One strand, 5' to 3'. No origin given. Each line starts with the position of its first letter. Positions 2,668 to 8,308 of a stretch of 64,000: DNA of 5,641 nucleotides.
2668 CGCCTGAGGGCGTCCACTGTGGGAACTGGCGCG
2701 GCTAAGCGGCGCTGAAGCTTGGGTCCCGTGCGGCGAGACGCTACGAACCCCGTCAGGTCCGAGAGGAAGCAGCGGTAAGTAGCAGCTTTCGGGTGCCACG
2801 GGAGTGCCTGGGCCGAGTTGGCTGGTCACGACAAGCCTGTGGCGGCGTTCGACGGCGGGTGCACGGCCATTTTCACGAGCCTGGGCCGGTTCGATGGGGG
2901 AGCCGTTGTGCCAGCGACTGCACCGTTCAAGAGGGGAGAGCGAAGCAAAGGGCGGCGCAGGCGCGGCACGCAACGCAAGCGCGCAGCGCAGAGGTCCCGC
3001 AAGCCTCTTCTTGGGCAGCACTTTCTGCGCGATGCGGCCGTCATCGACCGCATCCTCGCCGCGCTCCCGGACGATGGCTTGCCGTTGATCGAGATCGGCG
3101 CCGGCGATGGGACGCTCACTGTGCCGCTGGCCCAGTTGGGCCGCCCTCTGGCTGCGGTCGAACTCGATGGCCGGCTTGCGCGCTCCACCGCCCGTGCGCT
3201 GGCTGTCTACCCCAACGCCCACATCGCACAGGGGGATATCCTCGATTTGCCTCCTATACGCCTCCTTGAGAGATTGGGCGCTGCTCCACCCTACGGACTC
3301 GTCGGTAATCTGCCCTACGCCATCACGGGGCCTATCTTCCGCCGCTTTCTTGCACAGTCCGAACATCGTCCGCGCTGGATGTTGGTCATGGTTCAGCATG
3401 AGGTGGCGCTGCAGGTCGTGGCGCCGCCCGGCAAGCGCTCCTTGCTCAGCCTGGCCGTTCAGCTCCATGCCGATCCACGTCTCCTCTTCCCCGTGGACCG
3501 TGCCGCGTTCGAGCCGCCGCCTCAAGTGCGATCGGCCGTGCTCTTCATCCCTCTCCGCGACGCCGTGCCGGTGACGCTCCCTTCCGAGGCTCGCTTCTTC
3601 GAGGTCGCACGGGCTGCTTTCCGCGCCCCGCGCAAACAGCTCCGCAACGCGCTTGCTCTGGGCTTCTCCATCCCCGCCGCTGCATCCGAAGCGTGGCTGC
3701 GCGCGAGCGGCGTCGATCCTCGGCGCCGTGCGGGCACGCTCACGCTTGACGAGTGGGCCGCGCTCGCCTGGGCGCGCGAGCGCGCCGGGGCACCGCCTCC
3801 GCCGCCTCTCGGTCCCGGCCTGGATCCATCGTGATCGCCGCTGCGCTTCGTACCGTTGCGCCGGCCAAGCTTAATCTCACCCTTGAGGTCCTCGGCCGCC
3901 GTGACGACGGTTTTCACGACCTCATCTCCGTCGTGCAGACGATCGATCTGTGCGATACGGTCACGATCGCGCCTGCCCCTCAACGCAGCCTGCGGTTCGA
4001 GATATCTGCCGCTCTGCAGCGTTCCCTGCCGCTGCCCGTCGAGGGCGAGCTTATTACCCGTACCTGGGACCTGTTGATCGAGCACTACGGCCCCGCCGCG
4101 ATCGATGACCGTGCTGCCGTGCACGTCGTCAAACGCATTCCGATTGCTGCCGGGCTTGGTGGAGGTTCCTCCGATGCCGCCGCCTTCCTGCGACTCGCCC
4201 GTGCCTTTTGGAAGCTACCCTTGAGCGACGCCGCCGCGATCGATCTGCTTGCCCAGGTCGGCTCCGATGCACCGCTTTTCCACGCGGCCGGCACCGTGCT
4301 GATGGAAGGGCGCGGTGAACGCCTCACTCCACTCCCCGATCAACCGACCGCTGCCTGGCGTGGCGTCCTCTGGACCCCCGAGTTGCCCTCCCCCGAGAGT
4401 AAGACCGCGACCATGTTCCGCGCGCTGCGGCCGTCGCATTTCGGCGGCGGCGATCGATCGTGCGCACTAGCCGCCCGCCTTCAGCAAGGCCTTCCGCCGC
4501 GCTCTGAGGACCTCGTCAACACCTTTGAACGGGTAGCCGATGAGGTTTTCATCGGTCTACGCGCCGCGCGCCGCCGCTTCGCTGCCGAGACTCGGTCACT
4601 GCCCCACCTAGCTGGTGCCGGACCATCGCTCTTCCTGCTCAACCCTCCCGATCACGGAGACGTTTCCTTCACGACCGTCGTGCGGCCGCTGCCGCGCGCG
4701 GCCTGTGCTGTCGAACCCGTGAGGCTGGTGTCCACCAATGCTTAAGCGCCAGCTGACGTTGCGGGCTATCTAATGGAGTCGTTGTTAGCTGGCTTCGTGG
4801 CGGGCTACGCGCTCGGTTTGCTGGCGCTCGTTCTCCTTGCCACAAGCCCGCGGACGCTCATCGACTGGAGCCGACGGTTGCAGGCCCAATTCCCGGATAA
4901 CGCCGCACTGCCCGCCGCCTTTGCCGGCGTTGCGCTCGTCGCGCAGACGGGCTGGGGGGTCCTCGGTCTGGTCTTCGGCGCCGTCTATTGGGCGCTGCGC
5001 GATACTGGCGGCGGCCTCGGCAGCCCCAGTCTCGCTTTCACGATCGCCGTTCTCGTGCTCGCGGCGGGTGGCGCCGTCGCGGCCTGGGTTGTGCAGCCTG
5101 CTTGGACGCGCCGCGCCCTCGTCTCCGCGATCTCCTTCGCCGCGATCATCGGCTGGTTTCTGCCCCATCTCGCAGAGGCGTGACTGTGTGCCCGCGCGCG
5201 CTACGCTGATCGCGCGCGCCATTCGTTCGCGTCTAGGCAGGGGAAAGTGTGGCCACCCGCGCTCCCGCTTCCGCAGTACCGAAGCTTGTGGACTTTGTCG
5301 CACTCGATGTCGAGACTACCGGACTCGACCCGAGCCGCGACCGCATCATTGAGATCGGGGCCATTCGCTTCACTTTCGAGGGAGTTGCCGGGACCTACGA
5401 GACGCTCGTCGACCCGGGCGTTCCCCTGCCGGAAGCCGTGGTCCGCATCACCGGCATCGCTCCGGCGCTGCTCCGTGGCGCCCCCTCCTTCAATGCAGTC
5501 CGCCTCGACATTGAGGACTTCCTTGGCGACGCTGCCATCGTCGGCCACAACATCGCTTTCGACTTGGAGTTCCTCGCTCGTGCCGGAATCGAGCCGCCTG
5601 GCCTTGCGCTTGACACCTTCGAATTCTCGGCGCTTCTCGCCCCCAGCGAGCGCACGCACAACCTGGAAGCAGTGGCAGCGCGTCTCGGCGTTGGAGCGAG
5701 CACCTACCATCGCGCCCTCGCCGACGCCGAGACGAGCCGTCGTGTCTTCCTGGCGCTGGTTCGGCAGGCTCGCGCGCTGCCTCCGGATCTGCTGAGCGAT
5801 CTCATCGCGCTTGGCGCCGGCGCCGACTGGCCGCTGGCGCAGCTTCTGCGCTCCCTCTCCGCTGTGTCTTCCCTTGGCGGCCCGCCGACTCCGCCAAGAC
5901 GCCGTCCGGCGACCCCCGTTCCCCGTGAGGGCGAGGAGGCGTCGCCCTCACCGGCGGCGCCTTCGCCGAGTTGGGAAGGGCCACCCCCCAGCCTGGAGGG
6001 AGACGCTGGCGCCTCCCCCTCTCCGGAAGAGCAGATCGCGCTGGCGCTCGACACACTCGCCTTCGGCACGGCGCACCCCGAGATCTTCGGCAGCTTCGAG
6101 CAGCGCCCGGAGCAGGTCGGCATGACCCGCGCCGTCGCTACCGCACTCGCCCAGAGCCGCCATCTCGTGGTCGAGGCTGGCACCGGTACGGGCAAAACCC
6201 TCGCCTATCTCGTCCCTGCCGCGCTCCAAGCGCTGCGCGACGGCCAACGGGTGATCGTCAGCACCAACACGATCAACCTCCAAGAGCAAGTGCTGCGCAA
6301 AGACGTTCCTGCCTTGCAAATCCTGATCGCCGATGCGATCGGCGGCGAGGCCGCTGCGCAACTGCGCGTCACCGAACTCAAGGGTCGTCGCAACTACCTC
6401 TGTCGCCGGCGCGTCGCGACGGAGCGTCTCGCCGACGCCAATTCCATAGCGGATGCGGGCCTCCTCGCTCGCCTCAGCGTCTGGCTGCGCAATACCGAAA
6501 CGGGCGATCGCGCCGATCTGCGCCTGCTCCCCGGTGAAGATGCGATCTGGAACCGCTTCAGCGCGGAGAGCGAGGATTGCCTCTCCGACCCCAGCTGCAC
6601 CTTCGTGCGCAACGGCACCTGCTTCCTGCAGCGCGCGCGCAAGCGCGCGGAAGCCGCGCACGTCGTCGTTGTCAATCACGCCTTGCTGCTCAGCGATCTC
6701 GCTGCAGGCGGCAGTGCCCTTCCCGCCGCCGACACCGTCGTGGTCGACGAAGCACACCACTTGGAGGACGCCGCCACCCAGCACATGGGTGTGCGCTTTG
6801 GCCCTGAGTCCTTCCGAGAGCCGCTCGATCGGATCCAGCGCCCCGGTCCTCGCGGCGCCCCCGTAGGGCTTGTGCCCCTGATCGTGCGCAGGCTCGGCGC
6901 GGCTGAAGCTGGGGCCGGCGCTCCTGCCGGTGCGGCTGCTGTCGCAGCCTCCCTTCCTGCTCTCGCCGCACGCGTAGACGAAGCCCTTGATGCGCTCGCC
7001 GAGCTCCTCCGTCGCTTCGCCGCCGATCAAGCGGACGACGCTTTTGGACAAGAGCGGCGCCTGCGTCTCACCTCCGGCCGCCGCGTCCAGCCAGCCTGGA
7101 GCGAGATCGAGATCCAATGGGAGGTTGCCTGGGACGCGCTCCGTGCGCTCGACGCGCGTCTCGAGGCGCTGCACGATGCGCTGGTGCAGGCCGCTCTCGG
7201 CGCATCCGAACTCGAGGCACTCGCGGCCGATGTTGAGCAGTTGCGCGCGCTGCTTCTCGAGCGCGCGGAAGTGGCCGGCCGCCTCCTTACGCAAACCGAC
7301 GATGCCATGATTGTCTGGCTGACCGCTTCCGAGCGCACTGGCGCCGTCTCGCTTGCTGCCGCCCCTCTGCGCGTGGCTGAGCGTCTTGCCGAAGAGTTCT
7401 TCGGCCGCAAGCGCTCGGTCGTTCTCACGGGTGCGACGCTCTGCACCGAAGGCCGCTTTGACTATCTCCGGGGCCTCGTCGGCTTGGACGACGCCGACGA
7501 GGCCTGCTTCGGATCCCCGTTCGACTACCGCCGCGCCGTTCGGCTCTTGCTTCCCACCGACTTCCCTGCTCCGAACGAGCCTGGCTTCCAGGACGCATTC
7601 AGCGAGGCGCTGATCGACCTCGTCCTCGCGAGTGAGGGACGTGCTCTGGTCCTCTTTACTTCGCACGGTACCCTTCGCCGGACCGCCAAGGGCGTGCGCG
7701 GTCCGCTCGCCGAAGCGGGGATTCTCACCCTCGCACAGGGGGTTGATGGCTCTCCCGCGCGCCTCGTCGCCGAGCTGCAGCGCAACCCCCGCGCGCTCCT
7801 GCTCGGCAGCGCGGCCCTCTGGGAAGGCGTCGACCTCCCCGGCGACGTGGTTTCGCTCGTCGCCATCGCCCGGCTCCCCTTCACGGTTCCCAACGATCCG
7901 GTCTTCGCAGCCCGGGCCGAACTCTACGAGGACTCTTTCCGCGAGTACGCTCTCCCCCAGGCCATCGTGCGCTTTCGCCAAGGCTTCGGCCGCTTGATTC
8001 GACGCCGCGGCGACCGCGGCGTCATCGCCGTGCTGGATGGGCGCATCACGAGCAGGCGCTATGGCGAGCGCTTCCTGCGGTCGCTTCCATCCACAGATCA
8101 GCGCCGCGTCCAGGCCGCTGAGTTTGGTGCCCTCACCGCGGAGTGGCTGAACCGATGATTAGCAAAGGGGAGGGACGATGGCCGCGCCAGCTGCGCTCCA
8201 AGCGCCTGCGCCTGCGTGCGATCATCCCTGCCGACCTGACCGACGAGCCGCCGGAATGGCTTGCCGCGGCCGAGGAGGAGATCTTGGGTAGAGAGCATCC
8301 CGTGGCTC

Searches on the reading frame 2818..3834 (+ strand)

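Call 79: search_protein_families(library=pfam, proteins=[window:2818-3834:+], max_evalue=0.0001)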
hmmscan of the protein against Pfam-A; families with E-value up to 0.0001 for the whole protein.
window:2818-3834:+ (338 aa): 1 family
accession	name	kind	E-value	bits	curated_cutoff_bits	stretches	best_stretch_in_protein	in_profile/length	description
PF00398.26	RrnaAD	-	1.7e-39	136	24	1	62-314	5-255/263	Ribosomal RNA adenine dimethylase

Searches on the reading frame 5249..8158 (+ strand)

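Call 79: search_protein_families(library=pfam, proteins=[window:5249-8158:+], max_evalue=0.0001)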
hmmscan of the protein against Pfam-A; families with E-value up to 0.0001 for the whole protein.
window:5249-8158:+ (969 aa): 5 families
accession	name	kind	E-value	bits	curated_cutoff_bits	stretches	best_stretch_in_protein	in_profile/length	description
PF13307.12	Helicase_C_2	-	3.8e-35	121.9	25.3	1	790-948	3-169/170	Helicase C-terminal domain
PF00929.31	RNase_T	-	1e-26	94.9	24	1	17-167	1-164/164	Exonuclease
PF00270.35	DEAD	-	1.4e-12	48.1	26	1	295-351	7-64/167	DEAD/DEAH box helicase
PF04851.21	ResIII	-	1.2e-06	29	22.5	0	283-350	2-71/164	Type III restriction enzyme, res subunit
PF01612.26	DNA_pol_A_exo1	-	4.9e-06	26.9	23.6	0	94-146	74-127/173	3'-5' exonuclease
